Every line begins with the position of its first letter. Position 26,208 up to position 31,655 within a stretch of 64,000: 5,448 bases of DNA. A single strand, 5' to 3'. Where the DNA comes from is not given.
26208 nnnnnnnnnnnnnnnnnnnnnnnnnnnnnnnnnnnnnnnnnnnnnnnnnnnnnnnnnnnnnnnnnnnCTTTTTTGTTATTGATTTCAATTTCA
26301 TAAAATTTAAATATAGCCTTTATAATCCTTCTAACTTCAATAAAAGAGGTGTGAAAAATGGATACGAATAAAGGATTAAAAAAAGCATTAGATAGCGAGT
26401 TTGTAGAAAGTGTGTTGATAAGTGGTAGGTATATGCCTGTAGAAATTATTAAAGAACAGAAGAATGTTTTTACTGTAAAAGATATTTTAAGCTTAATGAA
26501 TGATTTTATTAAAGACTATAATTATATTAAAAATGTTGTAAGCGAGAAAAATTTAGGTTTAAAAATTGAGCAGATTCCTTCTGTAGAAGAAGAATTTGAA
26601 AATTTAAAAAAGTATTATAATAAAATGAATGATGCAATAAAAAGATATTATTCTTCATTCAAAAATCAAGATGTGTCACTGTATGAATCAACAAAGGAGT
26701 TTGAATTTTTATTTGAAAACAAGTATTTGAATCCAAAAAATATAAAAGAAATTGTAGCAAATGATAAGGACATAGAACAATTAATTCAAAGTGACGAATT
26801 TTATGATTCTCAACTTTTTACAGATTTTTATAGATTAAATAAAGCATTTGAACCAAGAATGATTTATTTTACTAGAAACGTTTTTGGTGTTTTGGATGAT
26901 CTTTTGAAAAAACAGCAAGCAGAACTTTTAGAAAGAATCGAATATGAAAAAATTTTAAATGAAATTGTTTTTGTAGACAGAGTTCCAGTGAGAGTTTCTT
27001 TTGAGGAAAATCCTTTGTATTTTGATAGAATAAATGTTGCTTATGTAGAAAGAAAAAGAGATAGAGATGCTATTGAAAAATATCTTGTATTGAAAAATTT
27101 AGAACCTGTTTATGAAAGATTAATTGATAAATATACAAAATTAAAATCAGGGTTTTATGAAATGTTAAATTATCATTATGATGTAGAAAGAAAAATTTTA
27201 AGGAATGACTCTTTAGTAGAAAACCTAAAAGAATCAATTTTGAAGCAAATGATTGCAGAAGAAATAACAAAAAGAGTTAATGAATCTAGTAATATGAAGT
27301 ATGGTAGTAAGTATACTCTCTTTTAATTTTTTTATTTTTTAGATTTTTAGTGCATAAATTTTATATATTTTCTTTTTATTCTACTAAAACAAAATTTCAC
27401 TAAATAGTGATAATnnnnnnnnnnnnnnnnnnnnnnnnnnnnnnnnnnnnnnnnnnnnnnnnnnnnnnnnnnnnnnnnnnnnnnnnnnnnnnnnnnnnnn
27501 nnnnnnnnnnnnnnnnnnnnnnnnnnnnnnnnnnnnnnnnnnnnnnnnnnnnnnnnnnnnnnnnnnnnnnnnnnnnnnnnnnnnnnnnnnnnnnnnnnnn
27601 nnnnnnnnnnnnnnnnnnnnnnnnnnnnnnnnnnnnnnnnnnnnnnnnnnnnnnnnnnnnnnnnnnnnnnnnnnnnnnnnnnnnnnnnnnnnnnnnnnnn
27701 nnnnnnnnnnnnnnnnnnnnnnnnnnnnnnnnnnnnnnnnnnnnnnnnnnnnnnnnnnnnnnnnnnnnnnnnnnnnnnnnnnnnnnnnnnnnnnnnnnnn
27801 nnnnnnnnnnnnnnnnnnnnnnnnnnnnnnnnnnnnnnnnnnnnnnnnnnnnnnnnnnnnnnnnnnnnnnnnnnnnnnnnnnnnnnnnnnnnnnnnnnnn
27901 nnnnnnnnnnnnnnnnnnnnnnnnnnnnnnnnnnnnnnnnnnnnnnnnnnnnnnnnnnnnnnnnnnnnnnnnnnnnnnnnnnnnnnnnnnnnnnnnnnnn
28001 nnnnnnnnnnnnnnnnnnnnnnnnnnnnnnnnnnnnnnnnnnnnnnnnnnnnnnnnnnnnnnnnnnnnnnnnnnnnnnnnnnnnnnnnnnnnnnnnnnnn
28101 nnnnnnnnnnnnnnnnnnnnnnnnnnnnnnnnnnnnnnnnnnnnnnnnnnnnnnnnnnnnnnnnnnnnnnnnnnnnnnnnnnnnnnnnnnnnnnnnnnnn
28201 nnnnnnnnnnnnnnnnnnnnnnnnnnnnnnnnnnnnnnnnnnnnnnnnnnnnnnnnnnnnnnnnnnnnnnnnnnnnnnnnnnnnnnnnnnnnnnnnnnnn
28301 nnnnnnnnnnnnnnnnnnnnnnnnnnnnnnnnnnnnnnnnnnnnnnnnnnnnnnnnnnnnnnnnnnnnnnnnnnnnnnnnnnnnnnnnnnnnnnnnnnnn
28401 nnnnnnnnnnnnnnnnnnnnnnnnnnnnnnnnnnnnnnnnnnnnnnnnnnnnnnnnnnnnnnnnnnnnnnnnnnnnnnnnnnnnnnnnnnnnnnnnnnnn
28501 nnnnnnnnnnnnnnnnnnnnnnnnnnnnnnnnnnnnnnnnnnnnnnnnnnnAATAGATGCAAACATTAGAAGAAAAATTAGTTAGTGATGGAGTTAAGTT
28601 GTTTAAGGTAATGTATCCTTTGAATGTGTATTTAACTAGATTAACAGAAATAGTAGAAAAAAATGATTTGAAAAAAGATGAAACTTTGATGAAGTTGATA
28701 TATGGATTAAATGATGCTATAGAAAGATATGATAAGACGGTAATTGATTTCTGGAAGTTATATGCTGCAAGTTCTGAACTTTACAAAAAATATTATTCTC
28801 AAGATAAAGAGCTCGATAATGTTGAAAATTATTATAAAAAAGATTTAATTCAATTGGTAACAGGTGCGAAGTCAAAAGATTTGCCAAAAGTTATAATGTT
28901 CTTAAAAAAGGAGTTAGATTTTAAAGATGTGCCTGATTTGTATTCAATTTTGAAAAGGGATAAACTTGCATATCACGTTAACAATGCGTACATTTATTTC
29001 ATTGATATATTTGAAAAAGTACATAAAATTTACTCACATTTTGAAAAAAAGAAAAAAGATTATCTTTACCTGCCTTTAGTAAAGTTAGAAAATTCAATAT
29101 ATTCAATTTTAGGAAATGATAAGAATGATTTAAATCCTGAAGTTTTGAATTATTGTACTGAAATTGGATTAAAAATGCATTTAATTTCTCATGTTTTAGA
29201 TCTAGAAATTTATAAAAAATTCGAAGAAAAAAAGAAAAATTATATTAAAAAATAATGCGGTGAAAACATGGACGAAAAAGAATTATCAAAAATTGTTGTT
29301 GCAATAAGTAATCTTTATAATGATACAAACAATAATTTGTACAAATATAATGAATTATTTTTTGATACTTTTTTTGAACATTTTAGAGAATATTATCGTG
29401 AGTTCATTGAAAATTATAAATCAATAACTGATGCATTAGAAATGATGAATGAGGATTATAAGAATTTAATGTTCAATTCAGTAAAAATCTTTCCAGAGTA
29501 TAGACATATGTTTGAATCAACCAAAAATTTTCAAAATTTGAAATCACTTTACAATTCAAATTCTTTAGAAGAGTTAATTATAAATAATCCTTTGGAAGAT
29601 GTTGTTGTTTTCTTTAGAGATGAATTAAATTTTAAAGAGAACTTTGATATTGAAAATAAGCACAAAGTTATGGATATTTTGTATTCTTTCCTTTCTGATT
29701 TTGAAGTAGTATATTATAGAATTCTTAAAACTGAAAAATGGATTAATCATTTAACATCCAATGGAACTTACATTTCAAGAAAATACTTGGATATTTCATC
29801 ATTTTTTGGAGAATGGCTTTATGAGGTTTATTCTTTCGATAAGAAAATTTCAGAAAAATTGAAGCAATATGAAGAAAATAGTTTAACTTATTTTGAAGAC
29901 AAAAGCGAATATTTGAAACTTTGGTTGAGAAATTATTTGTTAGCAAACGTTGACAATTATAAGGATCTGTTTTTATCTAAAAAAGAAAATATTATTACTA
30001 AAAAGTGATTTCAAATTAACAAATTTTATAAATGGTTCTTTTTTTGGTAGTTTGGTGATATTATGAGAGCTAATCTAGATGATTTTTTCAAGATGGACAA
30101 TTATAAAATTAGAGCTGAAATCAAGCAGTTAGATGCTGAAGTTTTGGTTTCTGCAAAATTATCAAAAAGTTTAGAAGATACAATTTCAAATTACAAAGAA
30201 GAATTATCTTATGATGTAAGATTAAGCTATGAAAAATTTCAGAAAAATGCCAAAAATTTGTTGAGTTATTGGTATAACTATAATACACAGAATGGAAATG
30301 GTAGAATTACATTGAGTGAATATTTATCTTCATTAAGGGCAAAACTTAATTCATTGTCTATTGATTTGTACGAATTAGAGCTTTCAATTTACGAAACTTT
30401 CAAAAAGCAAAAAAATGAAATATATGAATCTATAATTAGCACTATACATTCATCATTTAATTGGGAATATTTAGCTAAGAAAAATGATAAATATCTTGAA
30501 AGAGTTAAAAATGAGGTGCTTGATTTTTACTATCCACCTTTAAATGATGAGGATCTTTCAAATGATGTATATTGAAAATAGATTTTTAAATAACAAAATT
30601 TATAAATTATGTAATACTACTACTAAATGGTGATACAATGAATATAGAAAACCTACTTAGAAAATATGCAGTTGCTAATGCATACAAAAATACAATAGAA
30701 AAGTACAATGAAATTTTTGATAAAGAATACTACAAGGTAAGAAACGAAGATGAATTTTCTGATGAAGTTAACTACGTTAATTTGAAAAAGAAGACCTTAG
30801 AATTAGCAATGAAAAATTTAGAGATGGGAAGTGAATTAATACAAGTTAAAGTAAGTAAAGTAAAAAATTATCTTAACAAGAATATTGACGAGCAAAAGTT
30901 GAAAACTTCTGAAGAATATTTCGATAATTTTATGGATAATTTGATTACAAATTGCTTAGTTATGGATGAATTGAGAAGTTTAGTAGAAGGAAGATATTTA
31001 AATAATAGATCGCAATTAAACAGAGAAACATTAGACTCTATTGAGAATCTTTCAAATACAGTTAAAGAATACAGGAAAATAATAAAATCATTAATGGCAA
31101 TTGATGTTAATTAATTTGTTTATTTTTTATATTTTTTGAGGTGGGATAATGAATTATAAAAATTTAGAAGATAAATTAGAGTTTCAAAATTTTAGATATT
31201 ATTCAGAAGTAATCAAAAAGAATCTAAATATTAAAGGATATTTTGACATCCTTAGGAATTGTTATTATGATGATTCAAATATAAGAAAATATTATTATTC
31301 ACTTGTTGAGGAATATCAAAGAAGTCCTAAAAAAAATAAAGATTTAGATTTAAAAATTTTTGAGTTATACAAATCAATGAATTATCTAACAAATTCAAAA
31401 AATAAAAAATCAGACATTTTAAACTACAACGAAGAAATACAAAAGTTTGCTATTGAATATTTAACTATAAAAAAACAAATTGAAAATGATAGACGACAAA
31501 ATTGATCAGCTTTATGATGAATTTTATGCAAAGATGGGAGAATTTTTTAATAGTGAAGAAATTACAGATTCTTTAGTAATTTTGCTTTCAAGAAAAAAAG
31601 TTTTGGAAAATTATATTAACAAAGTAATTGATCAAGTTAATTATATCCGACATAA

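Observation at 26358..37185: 11-kb co-directional array of 16 tightly packed small ORFs of entirely unknown function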

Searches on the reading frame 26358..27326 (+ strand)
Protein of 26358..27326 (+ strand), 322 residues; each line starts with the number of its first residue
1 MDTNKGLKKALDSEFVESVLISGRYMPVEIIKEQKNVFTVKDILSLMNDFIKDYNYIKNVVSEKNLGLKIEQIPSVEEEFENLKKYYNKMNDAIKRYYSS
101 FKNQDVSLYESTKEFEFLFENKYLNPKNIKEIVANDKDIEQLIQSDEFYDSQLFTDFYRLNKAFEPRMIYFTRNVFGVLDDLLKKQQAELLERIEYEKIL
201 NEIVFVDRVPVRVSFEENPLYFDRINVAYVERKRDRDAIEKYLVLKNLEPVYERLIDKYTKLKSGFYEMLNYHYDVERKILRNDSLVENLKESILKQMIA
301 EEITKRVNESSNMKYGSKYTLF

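Call 5: search_protein_families(library=pfam, max_evalue=0.1, proteins=[window:26358-27326:+])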
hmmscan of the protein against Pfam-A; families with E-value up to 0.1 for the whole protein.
window:26358-27326:+ (322 aa): 0 families

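Call 29: find_related_loci(query=window:26358-27326:+, collection=viral_contigs, flank=10000)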
Query window:26358-27326:+ (322 aa) in viral_contigs; peptide patterns used: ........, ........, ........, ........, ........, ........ (x = any residue, [..] = any of these).
17 stretches matched a pattern, but none encodes a relative of the query by tblastn (E <= 1e-3).

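Call 31: search_protein_families(library=phrogs, alignment_id=A2, max_evalue=0.01)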
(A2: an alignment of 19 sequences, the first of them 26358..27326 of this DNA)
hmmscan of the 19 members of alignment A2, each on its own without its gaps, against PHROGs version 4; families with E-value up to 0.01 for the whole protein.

A. member 1, window:26358-27326:+ (322 aa): 0 families

B. families by the number of members that match (of 19 scanned): 2 families
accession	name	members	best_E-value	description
phrog_25372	-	1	0.0065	-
phrog_36028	-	1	0.0078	RNA polymerase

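Call 32: search_protein_families(library=padloc, alignment_id=A2, max_evalue=0.01)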
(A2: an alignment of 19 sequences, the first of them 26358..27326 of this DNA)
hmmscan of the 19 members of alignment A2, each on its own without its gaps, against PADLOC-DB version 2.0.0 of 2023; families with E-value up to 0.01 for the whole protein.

A. member 1, window:26358-27326:+ (322 aa): 0 families

B. families by the number of members that match (of 19 scanned): 2 families
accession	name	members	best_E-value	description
PDLC03963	SoFic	1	0.00015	-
PDLC04873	PDC-S05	1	0.0029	-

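Call 33: search_protein_families(library=ncbifam, alignment_id=A2, max_evalue=0.01)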
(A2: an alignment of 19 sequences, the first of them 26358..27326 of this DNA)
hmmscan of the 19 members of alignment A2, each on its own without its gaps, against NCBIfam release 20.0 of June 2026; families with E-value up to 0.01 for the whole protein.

A. member 1, window:26358-27326:+ (322 aa): 0 families

B. families by the number of members that match (of 19 scanned): 3 families
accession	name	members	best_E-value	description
NF000243.1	MecI_of_mecA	1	8.2e-05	mecA-type methicillin resistance repressor MecI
TIGR00232.1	tktlase_bact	1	0.0049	transketolase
NF003748.0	PRK05346.1-4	1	0.0064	Na(+)-translocating NADH-quinone reductase subunit C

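Call 76: search_protein_families(library=padloc, max_evalue=0.01, proteins=[window:26358-27326:+])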
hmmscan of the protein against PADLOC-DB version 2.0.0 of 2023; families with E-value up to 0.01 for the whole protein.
window:26358-27326:+ (322 aa): 0 families

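Call 84: list_cluster_members(proteins=[window:26358-27326:+, window:27415-28551:+, window:28557-29255:+, window:29268-30008:+, window:30063-30575:+, window:30638-31114:+, window:31149-31505:+, window:31486-31932:+, window:32966-33550:+, window:33612-34133:+])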
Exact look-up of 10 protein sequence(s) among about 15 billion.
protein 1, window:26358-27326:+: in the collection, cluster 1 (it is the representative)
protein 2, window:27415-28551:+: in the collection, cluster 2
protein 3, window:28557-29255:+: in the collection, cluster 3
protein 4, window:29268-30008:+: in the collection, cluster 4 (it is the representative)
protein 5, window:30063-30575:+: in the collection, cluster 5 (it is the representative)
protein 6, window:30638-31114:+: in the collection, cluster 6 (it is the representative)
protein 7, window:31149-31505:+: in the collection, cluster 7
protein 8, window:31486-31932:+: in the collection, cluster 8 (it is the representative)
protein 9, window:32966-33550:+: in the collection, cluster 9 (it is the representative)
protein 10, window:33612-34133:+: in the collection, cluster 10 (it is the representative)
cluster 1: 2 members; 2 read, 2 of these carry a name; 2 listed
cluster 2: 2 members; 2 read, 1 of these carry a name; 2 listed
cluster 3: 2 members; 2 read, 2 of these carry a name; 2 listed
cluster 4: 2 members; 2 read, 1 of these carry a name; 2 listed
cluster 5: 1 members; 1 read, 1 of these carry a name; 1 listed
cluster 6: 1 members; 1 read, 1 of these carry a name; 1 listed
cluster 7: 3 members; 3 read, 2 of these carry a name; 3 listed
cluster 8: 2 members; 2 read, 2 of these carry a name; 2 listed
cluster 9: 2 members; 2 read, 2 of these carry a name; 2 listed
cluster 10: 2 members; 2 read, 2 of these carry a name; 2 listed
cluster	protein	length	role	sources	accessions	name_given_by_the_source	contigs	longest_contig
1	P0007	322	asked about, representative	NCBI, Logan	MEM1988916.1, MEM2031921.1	MAG: hypothetical protein QXS41_03700 [Candidatus Woesearchaeota archaeon]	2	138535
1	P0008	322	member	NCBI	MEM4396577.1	MAG: hypothetical protein QXR30_02890 [Candidatus Woesearchaeota archaeon]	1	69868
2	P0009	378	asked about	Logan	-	-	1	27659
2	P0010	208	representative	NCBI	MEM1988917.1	MAG: hypothetical protein QXS41_03705, partial [Candidatus Woesearchaeota archaeon]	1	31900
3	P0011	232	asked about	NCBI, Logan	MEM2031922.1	MAG: hypothetical protein QW210_01115 [Candidatus Woesearchaeota archaeon]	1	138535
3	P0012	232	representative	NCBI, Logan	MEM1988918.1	MAG: hypothetical protein QXS41_03715 [Candidatus Woesearchaeota archaeon]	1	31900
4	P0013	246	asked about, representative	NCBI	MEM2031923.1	MAG: hypothetical protein QW210_01120 [Candidatus Woesearchaeota archaeon]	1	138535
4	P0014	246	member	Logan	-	-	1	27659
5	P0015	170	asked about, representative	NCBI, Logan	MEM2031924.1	MAG: hypothetical protein QW210_01125 [Candidatus Woesearchaeota archaeon]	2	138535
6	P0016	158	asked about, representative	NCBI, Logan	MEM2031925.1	MAG: hypothetical protein QW210_01130 [Candidatus Woesearchaeota archaeon]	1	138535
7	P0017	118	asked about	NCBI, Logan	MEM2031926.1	MAG: hypothetical protein QW210_01135 [Candidatus Woesearchaeota archaeon]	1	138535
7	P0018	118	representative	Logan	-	-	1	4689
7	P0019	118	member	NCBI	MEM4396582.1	MAG: hypothetical protein QXR30_02920 [Candidatus Woesearchaeota archaeon]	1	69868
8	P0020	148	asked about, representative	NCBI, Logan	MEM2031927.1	MAG: hypothetical protein QW210_01140 [Candidatus Woesearchaeota archaeon]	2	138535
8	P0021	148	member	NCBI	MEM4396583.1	MAG: hypothetical protein QXR30_02925 [Candidatus Woesearchaeota archaeon]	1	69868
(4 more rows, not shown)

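Call 85: find_encoding_contigs(protein=P0018, flank=10000)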
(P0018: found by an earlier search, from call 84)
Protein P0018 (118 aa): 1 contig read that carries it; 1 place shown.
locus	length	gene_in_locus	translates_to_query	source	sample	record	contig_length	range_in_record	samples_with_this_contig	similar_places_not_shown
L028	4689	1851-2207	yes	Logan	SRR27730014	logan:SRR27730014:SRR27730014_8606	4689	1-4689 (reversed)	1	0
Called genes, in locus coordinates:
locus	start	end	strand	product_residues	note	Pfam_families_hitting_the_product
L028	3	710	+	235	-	?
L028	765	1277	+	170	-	-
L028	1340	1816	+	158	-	-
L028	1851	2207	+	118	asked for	-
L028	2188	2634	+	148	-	-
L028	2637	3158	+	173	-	-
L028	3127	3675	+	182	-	-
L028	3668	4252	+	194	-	-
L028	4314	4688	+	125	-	?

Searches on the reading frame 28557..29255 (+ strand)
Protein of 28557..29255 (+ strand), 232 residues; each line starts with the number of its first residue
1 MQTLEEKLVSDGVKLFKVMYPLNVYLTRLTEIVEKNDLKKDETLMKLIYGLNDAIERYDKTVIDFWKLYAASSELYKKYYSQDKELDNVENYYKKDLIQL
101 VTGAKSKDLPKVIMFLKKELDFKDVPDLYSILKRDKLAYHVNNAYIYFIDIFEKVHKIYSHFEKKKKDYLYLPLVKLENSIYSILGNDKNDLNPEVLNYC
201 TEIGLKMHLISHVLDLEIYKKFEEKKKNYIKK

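Call 5: search_protein_families(library=pfam, max_evalue=0.1, proteins=[window:28557-29255:+])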
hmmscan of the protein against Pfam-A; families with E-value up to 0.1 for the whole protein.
window:28557-29255:+ (232 aa): 0 families

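Call 77: search_protein_families(library=padloc, max_evalue=0.05, proteins=[window:28557-29255:+])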
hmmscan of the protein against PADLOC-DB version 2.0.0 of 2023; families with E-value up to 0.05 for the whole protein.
window:28557-29255:+ (232 aa): 1 family
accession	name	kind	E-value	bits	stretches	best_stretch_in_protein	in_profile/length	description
PDLC01560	Cas11e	-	0.034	12.2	1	10-82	77-149/158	CAS-I-E; effector_SS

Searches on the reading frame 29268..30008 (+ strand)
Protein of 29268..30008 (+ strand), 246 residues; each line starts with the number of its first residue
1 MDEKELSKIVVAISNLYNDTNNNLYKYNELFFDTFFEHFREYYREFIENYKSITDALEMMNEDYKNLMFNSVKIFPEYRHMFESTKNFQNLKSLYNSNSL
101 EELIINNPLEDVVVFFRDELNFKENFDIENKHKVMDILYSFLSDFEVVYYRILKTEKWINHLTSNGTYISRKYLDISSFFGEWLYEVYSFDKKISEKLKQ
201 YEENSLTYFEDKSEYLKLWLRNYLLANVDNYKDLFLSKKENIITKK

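Call 5: search_protein_families(library=pfam, max_evalue=0.1, proteins=[window:29268-30008:+])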
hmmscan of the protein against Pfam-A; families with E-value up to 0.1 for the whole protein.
window:29268-30008:+ (246 aa): 1 family
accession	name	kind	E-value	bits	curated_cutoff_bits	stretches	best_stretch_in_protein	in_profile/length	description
PF20547.3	DUF6761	-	0.013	16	27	0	91-125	39-74/82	Family of unknown function (DUF6761)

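Call 77: search_protein_families(library=padloc, max_evalue=0.05, proteins=[window:29268-30008:+])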
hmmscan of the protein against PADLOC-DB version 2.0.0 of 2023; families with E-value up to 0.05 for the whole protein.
window:29268-30008:+ (246 aa): 0 families

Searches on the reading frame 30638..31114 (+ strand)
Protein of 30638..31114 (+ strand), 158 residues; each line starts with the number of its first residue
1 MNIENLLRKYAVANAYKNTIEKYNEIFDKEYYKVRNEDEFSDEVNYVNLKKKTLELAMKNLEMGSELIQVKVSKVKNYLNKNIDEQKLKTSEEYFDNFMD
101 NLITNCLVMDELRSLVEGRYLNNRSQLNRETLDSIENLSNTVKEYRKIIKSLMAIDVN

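Call 5: search_protein_families(library=pfam, max_evalue=0.1, proteins=[window:30638-31114:+])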
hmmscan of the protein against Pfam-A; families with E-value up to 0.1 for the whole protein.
window:30638-31114:+ (158 aa): 0 families

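Call 26: find_related_loci(query=A1, collection=metagenome_contigs, flank=10000)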
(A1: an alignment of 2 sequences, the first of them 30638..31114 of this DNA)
Query A1 (158 aa) in metagenome_contigs; peptide patterns used: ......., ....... (x = any residue, [..] = any of these).
600 stretches matched a pattern, but none encodes a relative of the query by tblastn (E <= 1e-3).

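Call 77: search_protein_families(library=padloc, max_evalue=0.05, proteins=[window:30638-31114:+])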
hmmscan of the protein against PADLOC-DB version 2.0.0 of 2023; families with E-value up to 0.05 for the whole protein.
window:30638-31114:+ (158 aa): 0 families

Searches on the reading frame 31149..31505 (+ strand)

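Call 5: search_protein_families(library=pfam, max_evalue=0.1, proteins=[window:31149-31505:+])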
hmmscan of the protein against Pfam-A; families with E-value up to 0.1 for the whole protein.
window:31149-31505:+ (118 aa): 1 family
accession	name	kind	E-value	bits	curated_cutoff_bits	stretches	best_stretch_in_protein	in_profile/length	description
PF22872.1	DUF7018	-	0.075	13.7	27.8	1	60-113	8-65/116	Domain of unknown function (DUF7018)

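Call 77: search_protein_families(library=padloc, max_evalue=0.05, proteins=[window:31149-31505:+])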
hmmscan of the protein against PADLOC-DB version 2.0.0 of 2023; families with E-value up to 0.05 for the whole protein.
window:31149-31505:+ (118 aa): 0 families
